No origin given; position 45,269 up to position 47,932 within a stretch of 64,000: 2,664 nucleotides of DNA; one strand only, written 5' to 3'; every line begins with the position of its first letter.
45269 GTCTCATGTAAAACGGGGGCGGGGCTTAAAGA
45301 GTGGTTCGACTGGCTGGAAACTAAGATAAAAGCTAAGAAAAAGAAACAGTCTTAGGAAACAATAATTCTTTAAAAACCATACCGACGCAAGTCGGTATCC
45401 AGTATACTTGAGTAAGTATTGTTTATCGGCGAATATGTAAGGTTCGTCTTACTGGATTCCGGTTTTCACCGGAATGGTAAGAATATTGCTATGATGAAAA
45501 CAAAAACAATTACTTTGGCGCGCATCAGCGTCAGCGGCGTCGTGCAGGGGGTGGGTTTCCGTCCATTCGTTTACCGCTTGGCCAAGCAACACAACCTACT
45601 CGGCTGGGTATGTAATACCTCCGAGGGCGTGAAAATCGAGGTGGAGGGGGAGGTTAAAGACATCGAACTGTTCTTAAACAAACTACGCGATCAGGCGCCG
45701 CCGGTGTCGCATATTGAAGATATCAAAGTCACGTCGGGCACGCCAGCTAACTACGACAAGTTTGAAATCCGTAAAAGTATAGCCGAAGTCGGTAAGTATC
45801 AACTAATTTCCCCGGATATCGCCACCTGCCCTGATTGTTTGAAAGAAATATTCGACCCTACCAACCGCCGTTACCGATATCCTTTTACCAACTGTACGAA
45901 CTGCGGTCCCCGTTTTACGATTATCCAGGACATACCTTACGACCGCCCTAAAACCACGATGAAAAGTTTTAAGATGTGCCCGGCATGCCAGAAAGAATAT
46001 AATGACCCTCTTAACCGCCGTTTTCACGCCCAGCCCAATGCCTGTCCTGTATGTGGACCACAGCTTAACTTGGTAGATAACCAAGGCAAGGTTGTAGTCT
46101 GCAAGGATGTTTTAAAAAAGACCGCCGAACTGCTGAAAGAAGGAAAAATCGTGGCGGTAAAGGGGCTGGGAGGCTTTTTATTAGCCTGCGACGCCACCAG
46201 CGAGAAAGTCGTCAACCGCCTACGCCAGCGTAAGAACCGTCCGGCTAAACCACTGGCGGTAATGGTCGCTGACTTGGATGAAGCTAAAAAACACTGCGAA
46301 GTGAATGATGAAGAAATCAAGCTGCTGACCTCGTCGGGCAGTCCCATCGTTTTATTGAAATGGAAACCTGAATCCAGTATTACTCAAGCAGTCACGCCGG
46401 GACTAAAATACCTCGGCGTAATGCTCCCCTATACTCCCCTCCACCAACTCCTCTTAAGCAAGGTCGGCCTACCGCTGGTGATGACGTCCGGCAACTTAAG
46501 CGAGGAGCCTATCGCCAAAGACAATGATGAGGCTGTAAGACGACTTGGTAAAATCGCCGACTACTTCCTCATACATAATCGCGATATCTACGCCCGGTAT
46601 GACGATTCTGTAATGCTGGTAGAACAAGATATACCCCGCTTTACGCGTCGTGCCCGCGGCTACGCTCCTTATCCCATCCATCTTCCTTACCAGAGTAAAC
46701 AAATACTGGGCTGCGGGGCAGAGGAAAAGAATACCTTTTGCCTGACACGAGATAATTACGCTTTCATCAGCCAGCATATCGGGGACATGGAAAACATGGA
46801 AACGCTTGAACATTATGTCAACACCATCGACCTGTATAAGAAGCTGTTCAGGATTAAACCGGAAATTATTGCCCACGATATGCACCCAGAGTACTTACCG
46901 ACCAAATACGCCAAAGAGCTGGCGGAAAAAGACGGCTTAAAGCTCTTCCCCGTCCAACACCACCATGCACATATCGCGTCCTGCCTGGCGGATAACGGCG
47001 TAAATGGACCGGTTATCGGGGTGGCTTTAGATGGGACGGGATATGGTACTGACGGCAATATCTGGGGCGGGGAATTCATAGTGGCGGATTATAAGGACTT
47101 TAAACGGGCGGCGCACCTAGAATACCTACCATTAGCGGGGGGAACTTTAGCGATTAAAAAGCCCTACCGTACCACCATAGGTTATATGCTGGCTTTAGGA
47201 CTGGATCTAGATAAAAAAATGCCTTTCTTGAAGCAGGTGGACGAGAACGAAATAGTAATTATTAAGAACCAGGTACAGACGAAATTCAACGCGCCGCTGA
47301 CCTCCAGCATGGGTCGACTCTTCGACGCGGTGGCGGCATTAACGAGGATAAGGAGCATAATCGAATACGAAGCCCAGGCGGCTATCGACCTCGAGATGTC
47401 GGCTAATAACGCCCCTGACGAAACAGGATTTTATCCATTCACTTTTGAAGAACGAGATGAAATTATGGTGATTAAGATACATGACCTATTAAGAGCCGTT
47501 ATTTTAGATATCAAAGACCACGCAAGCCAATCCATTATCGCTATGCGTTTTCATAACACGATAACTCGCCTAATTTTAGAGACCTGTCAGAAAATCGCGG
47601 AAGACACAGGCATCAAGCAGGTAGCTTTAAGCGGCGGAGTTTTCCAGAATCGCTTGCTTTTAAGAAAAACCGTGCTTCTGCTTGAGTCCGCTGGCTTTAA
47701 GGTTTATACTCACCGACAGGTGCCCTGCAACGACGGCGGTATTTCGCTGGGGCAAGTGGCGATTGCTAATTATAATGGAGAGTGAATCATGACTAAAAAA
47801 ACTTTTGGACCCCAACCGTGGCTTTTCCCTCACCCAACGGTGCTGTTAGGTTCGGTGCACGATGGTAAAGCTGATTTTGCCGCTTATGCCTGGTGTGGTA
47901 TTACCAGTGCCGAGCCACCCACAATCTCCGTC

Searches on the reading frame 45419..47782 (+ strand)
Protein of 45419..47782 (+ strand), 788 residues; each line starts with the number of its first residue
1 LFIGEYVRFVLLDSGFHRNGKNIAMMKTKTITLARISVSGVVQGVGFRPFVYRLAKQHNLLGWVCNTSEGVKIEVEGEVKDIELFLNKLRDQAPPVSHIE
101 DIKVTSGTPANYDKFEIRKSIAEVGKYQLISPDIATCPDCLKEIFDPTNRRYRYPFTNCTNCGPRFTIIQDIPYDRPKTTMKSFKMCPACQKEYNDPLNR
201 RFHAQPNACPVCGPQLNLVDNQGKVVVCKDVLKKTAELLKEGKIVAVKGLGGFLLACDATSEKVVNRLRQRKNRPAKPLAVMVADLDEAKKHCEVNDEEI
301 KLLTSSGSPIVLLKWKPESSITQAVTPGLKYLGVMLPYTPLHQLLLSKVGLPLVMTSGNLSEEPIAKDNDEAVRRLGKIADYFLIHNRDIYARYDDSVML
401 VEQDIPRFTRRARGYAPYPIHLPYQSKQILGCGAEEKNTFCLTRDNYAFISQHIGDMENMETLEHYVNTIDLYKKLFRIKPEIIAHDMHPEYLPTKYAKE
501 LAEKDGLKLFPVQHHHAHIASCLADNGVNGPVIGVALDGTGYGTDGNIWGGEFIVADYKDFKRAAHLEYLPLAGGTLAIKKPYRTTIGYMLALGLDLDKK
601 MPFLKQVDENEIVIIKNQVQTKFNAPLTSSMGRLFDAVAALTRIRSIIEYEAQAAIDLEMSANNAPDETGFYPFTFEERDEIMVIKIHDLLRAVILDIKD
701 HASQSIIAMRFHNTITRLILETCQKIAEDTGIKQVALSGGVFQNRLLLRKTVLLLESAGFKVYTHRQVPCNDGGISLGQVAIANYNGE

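Call 54: search_protein_families(library=pfam, proteins=[window:45419-47782:+], max_evalue=0.00001)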
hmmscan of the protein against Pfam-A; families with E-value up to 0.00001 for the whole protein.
window:45419-47782:+ (788 aa): 6 families
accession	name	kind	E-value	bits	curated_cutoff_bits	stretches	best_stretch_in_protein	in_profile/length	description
PF22521.2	HypF_C_2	-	1.3e-84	284.2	27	1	534-779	1-241/241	Carbamoyltransferase, Kae1-like Domain, second subdomain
PF01300.24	Sua5_yciO_yrdC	-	2.2e-47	161.3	25.1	1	237-411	1-177/178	Telomere recombination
PF07503.17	zf-HYPF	-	7.6e-37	125.3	23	2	136-169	1-34/34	HypF finger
PF17788.7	HypF_C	-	5.2e-36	123.8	23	1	426-525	3-99/99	HypF Kae1-like domain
PF00708.24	Acylphosphatase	-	2.3e-24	85.9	22.5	1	35-117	2-85/85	Acylphosphatase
PF00814.31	TsaD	-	1.8e-06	28.3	24.8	0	611-752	117-238/264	tRNA N6-adenosine threonylcarbamoyltransferase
